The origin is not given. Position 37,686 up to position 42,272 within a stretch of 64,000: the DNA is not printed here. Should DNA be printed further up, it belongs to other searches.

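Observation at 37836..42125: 1429-aa NACHT-like STAND NTPase with N-terminal PD-(D/E)xK-type domain: candidate Avs/bNACHT-type antiviral sensor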

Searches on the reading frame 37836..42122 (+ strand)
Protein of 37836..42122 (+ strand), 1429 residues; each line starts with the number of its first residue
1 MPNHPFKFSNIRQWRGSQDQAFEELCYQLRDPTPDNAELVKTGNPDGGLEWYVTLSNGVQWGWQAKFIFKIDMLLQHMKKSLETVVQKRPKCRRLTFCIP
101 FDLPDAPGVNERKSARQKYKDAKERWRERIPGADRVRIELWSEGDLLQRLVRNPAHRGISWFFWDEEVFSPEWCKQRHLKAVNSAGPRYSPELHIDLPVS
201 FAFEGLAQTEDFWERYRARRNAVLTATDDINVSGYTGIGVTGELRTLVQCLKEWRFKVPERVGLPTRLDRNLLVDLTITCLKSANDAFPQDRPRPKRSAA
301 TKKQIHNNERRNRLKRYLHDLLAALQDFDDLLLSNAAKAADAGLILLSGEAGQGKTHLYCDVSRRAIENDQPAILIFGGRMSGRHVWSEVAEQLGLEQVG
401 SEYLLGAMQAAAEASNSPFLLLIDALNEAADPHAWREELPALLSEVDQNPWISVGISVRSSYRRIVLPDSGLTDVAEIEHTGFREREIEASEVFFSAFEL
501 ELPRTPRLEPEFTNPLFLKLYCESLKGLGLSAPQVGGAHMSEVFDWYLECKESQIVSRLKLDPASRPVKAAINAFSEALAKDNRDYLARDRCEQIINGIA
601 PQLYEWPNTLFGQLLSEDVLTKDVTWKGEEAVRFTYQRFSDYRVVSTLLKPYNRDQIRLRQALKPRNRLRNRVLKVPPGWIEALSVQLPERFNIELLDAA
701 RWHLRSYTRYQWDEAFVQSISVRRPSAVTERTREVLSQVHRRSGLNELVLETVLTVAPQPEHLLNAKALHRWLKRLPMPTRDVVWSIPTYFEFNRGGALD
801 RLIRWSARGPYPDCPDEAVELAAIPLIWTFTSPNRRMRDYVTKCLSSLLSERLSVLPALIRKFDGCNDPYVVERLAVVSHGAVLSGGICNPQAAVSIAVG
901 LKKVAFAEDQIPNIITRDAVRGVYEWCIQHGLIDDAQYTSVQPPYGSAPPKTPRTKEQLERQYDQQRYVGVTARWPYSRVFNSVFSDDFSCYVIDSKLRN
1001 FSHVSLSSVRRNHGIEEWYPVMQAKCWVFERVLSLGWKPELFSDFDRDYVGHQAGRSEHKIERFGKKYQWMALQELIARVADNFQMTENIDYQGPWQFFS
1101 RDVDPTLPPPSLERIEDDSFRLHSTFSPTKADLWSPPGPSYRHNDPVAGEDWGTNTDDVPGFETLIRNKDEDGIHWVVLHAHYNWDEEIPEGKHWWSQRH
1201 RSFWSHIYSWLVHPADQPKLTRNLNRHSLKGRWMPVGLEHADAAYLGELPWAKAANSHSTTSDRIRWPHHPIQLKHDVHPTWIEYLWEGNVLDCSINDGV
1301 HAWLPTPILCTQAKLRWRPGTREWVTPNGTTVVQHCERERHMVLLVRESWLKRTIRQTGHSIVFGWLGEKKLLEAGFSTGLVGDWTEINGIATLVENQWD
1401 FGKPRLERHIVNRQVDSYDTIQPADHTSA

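Call 4: search_protein_families(library=pfam, proteins=[window:37836-42122:+], max_evalue=0.1)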
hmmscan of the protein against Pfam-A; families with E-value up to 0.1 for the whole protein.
window:37836-42122:+ (1429 aa): 4 families
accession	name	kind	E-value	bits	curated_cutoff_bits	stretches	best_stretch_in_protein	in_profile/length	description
PF13401.12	AAA_22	-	7e-05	23.6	27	1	341-424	4-91/130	AAA domain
PF05729.18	NACHT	-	0.0003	21.1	26.7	1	345-488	3-156/167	NACHT domain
PF24883.2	NPHP3_N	-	0.011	16.3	24.8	0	385-445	89-152/164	Nephrocystin 3, N-terminal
PF13191.12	AAA_16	-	0.02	15.8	32.6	0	336-444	18-103/167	AAA ATPase domain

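Call 5: search_protein_families(library=padloc, proteins=[window:37836-42122:+], max_evalue=0.1)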
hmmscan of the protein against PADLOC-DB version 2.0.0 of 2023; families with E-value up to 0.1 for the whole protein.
window:37836-42122:+ (1429 aa): 10 families
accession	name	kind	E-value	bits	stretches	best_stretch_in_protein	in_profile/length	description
PDLC02164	Avs2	-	0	1133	2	7-1010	5-1012/1504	-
PDLC02162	Avs2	-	4.4e-212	705.5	1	6-1374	3-1345/1379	-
PDLC02161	Avs2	-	2.1e-178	593.8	2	7-1008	2-1012/1499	-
PDLC02165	Avs2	-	2.1e-174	580.5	2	164-1008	33-900/1375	-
PDLC02163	Avs2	-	5e-167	556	2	150-1007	216-1096/1576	-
PDLC02166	Avs2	-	5.1e-142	472.9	2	6-967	5-959/1498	-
PDLC02673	DndF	-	9.6e-05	19.3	1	300-359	7-65/548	DndF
PDLC02672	DndF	-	0.00063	16.5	1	298-363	9-73/558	DndF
PDLC02372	Nhi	-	0.0062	13.2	1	342-385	199-241/470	-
PDLC02350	AbiO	-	0.0068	13.2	1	343-384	193-234/468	AbiO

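Call 6: search_solved_structures(query=window:37836-42122:+, max_evalue=0.01, show_alignments=2)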
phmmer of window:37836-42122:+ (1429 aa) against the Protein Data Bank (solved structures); distinct sequences matched with E-value up to 0.01: 1.
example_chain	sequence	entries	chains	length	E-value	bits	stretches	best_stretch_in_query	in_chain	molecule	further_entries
9o4e_A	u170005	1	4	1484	1.2e-125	423.9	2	169-1013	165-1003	AVAST type 2 anti-phage system protein Avs2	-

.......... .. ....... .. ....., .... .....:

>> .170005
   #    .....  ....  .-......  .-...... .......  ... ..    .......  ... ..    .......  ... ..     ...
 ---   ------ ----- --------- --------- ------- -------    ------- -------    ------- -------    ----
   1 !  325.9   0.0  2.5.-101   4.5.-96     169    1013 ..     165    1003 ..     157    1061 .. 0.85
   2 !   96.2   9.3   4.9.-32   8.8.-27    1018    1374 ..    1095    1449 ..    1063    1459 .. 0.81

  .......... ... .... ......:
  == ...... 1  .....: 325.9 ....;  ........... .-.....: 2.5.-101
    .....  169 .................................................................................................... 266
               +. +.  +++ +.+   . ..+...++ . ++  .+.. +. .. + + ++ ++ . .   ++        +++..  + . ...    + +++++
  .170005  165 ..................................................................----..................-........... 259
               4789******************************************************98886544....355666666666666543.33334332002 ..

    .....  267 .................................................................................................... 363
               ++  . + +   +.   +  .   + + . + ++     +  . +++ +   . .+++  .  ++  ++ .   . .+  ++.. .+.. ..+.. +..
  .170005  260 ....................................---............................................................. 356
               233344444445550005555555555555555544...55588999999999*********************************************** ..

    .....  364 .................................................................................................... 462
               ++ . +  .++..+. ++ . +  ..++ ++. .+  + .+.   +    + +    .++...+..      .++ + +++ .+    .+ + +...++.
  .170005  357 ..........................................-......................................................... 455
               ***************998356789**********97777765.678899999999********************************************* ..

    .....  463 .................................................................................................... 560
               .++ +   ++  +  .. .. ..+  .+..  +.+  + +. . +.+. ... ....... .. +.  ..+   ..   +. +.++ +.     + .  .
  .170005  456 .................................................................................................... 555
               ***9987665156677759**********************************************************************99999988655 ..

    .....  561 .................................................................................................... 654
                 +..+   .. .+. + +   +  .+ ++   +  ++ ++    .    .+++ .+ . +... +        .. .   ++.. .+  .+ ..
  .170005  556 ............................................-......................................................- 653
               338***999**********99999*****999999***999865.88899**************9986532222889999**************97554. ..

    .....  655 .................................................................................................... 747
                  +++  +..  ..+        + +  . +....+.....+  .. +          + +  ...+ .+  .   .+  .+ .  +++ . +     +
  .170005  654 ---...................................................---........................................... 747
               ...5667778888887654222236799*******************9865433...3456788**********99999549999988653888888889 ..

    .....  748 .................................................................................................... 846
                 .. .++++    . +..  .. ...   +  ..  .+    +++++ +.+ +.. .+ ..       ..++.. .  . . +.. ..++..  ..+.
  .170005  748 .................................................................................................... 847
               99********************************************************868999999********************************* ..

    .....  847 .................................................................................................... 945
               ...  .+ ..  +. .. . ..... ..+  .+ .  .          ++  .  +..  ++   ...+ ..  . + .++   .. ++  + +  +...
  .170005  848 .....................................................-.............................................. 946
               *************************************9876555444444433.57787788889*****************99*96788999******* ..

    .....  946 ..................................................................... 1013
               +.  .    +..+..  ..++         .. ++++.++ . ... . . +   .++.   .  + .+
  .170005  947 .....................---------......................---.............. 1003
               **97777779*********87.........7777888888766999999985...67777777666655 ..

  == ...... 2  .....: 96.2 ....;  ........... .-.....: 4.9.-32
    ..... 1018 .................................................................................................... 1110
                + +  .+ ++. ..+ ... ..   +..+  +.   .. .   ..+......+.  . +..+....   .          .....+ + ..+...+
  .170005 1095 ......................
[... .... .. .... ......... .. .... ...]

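Call 7: search_protein_families(library=ncbifam, proteins=[window:37836-42122:+], max_evalue=0.01)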
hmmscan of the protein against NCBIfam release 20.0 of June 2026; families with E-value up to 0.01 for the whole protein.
window:37836-42122:+ (1429 aa): 2 families
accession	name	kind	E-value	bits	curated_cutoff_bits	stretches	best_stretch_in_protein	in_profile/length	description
NF041813.1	Avs2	equivalog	3.5e-246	820.3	1000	2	183-1009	2-840/1317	AVAST type 2 anti-phage system protein Avs2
TIGR03420.1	DnaA_homol_Hda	equivalog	0.005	16.4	194.8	0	331-377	32-73/226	DnaA regulatory inactivator Hda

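Call 11: find_homologous_proteins(query=window:37836-42122:+, max_evalue=1e-10)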
Query window:37836-42122:+ (1429 aa): 360 proteins with E <= 1e-10 among 8000 candidates; the best 120 are listed.
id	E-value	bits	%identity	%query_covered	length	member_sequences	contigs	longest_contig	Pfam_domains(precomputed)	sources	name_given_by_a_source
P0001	0.0e+0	3397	100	100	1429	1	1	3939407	-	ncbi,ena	-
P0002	0.0e+0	2743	82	99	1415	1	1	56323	-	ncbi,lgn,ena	-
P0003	0.0e+0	2662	79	99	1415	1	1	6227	-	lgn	-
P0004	0.0e+0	2583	77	99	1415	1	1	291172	-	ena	-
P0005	0.0e+0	2507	74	99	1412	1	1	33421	-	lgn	-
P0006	0.0e+0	2422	72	99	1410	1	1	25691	-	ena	-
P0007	0.0e+0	2189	69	93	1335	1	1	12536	-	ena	-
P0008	0.0e+0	2120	75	84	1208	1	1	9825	-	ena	-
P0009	0.0e+0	1990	62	99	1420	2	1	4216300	-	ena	-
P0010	0.0e+0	1979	79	76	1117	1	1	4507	-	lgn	-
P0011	0.0e+0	1924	63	70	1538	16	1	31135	-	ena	-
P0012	0.0e+0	1921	63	71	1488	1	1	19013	-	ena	-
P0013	0.0e+0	1919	60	99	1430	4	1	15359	PF13401.13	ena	-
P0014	0.0e+0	1916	60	98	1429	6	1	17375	PF13401.13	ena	-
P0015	0.0e+0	1914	59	99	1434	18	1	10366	PF13401.13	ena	-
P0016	0.0e+0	1912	61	99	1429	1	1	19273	-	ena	-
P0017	0.0e+0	1906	60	99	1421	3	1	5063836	PF13401.13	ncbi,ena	-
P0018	0.0e+0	1900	59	98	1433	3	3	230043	-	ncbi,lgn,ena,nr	ncbi:MAG: ATP-binding protein [Gemmatimonadetes bacterium]|nr:ATP-binding protein [Gemmatimonadota b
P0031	0.0e+0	1860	59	98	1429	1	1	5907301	-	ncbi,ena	-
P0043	0.0e+0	1799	57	98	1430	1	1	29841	-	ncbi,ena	-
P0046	0.0e+0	1796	56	98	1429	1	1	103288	-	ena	-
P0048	0.0e+0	1788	57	98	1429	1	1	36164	PF13401.13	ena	-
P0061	0.0e+0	1732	56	99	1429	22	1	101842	-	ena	-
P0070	0.0e+0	1708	55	98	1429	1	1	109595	-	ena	-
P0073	0.0e+0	1706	54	100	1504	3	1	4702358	-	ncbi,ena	-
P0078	0.0e+0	1693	54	98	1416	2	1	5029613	-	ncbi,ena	-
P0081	0.0e+0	1684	54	99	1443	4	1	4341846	-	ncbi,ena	-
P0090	0.0e+0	1665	54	97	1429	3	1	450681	-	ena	-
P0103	0.0e+0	1622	52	99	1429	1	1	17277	-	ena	-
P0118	0.0e+0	1589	53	98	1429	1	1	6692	-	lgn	-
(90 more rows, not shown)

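Call 17: find_encoding_contigs(protein=P0001, flank=10000, max_places=3)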
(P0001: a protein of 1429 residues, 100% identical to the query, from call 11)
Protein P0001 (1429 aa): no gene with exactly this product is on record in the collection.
